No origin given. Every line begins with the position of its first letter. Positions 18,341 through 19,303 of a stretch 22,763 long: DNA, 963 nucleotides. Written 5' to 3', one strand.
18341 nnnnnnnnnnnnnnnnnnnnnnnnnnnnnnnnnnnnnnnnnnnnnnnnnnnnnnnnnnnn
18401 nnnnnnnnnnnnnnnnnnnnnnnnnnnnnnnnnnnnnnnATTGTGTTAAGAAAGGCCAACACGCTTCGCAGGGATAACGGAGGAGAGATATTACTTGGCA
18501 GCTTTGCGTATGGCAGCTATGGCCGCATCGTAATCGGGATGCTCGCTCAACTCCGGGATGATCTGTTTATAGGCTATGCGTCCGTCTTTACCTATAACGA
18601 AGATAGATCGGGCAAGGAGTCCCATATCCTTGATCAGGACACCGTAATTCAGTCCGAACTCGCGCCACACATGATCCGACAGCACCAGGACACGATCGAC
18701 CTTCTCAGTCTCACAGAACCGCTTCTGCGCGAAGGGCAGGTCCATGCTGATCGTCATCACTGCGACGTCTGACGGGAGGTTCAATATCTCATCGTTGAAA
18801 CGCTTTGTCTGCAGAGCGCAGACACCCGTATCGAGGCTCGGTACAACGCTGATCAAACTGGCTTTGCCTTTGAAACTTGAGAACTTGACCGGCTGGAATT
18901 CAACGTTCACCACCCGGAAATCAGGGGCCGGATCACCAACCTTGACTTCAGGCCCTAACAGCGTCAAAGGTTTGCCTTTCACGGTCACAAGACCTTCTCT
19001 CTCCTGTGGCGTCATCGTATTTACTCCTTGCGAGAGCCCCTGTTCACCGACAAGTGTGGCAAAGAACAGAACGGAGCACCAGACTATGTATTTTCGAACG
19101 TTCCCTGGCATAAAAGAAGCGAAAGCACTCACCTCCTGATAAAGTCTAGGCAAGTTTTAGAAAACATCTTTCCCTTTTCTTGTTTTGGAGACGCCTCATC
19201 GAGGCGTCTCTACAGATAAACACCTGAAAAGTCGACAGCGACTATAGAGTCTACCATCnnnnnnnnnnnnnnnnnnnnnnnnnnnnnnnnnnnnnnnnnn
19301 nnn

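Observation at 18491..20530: EncFtn -> Family-1 encapsulin -> thiol peroxidase arranged as one co-oriented oxidative-stress/iron module beside an integrase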

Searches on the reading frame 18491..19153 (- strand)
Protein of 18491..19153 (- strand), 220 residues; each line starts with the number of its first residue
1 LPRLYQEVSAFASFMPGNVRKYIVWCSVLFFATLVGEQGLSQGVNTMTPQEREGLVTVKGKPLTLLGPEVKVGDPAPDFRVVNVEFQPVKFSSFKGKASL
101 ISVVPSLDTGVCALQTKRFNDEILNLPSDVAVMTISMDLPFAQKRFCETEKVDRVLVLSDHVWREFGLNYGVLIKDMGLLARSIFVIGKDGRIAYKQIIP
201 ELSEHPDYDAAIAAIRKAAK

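Call 3: search_protein_families(library=pfam, proteins=[window:18491-19153:-], max_evalue=0.01)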
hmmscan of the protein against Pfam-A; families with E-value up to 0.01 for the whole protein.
window:18491-19153:- (220 aa): 2 families
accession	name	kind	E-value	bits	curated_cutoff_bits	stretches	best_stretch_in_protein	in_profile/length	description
PF08534.16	Redoxin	-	1.1e-23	84.1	26.6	1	71-212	1-148/148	Redoxin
PF00578.27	AhpC-TSA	-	8.9e-20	71.3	26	1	72-195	1-123/124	AhpC/TSA family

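Call 31: find_homologous_proteins(query=window:18491-19111:-, max_evalue=1e-10)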
Query window:18491-19111:- (206 aa): 7999 proteins with E <= 1e-10 among 8000 candidates; the best 120 are listed.
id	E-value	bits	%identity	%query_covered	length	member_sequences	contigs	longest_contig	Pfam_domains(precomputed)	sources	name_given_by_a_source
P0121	2.5e-108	378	100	84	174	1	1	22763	PF08534.17,PF00578.28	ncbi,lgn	-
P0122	8.1e-85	301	76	79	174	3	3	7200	PF08534.17,PF00578.28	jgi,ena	-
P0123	2.5e-84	300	77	79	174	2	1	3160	PF08534.17,PF00578.28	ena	-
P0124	1.1e-83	298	77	79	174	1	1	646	PF08534.17,PF00578.28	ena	-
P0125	2.7e-83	296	76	84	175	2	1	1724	PF08534.17,PF00578.28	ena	-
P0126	1.8e-82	294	78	82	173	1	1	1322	PF08534.17,PF00578.28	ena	-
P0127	2.9e-82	293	73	79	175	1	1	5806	PF08534.17,PF00578.28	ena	-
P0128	3.6e-82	293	77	83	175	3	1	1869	PF08534.17,PF00578.28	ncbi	-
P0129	6.6e-82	292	73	79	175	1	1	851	PF08534.17,PF00578.28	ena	-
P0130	6.6e-81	289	60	79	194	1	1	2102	PF08534.17,PF00578.28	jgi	-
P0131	3.2e-80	286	73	79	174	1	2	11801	PF08534.17,PF00578.28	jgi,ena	-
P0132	1.1e-79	285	75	82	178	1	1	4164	PF08534.17,PF00578.28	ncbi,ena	-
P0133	1.7e-79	284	73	82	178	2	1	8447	PF08534.17,PF00578.28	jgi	jgi:thioredoxin-dependent peroxiredoxin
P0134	2.9e-79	283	72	84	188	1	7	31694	PF08534.17,PF00578.28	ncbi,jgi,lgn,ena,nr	ncbi:MAG: lipid hydroperoxide peroxidase [Lentisphaerae bacterium RIFOXYB12_FULL_65_16]|nr:MAG: lipi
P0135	4.0e-79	283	75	77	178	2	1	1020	PF08534.17,PF00578.28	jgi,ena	-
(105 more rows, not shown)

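Call 32: find_encoding_contigs(protein=P0122, flank=6000, max_places=3)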
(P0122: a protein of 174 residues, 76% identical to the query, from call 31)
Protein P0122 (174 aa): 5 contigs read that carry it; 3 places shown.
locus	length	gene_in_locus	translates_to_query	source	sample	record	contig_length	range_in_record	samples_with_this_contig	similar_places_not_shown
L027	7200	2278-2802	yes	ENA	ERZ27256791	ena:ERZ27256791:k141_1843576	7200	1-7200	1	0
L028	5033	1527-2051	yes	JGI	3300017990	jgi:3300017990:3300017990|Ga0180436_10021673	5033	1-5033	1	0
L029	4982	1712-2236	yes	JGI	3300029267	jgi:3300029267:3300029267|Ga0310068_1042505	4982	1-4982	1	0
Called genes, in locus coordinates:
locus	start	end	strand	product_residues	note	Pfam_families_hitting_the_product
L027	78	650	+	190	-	PF00210:Ferritin (weak), PF02915:Rubrerythrin, PF23458:DUF7130 (weak), PF21349:RUBY_RBDX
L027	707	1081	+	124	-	PF06397:Desulfoferrod_N, PF01880:Desulfoferrodox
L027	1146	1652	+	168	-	PF13668:Ferritin_2 (weak), PF02915:Rubrerythrin, PF09537:DUF2383 (faint)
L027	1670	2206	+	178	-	PF00210:Ferritin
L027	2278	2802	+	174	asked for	PF00578:AhpC-TSA, PF08534:Redoxin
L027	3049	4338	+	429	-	PF00479:G6PD_N, PF02781:G6PD_C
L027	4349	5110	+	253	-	PF02535:Zip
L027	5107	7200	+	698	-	?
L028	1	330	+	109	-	?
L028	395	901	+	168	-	PF13668:Ferritin_2 (weak), PF02915:Rubrerythrin, PF09537:DUF2383 (faint)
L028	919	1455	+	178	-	PF00210:Ferritin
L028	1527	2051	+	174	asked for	PF00578:AhpC-TSA, PF08534:Redoxin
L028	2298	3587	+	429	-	PF00479:G6PD_N, PF02781:G6PD_C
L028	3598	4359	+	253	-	PF02535:Zip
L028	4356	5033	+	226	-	?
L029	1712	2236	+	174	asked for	PF00578:AhpC-TSA, PF08534:Redoxin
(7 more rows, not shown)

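Call 33: find_encoding_contigs(protein=P0131, flank=6000, max_places=2)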
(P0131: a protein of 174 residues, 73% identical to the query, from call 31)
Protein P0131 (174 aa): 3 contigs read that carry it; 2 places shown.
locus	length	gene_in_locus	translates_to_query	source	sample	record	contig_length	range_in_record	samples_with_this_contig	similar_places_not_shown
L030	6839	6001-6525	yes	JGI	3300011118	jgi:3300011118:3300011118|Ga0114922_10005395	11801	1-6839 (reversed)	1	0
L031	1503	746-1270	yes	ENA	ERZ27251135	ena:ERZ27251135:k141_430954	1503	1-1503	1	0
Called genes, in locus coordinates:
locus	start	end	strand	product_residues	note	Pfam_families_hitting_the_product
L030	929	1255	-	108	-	-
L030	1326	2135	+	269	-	PF09674:DUF2400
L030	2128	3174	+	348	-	PF03773:ArsP_1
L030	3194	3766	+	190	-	PF00210:Ferritin (weak), PF02915:Rubrerythrin, PF23458:DUF7130 (weak), PF21349:RUBY_RBDX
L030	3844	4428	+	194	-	-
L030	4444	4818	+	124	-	PF06397:Desulfoferrod_N, PF01880:Desulfoferrodox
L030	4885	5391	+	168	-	PF13668:Ferritin_2 (weak), PF02915:Rubrerythrin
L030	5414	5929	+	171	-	PF00210:Ferritin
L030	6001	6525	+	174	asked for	PF00578:AhpC-TSA, PF08534:Redoxin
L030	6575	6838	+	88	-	?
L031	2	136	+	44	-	?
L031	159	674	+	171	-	PF00210:Ferritin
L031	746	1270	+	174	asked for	PF00578:AhpC-TSA, PF08534:Redoxin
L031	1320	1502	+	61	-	?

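Call 34: find_encoding_contigs(protein=P0134, flank=6000, max_places=3)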
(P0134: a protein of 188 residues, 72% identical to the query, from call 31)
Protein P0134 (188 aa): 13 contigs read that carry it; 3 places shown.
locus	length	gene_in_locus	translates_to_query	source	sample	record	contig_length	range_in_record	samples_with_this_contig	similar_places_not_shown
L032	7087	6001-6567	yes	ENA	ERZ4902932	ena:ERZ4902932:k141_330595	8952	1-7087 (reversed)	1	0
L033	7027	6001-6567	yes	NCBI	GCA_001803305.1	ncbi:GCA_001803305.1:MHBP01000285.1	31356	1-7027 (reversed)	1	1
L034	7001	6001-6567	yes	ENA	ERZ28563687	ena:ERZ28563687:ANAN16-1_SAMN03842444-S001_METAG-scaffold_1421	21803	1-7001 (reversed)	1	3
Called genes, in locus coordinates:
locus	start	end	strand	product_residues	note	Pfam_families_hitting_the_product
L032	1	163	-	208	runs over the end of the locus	PF04290:DctQ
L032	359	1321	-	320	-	PF03480:DctP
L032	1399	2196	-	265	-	PF16811:TAtT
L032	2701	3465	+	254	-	PF00149:Metallophos, PF12850:Metallophos_2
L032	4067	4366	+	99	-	PF16561:AMPK1_CBM, PF22058:X25_BaPul_like (weak)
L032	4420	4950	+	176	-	PF01814:Hemerythrin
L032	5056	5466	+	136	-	PF02922:CBM_48 (weak), PF16561:AMPK1_CBM, PF22058:X25_BaPul_like (weak)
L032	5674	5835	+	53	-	-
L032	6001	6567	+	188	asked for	PF00578:AhpC-TSA, PF08534:Redoxin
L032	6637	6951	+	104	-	PF13602:ADH_zinc_N_2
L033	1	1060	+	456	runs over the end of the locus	PF00364:Biotin_lipoyl, PF02817:E3_binding, PF00198:2-oxoacid_dh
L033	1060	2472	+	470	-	PF00890:FAD_binding_2 (faint), PF01134:GIDA (weak), PF01262:AlaDh_PNT_C (faint), PF03486:HI0933_like (faint), PF07992:Pyr_redox_2, PF12831:FAD_oxidored, PF00070:Pyr_redox, PF02852:Pyr_redox_dim, +1 more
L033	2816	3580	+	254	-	PF00149:Metallophos, PF12850:Metallophos_2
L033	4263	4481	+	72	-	PF16561:AMPK1_CBM, PF22058:X25_BaPul_like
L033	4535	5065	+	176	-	PF01814:Hemerythrin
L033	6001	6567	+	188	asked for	PF00578:AhpC-TSA, PF08534:Redoxin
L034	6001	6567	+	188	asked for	PF00578:AhpC-TSA, PF08534:Redoxin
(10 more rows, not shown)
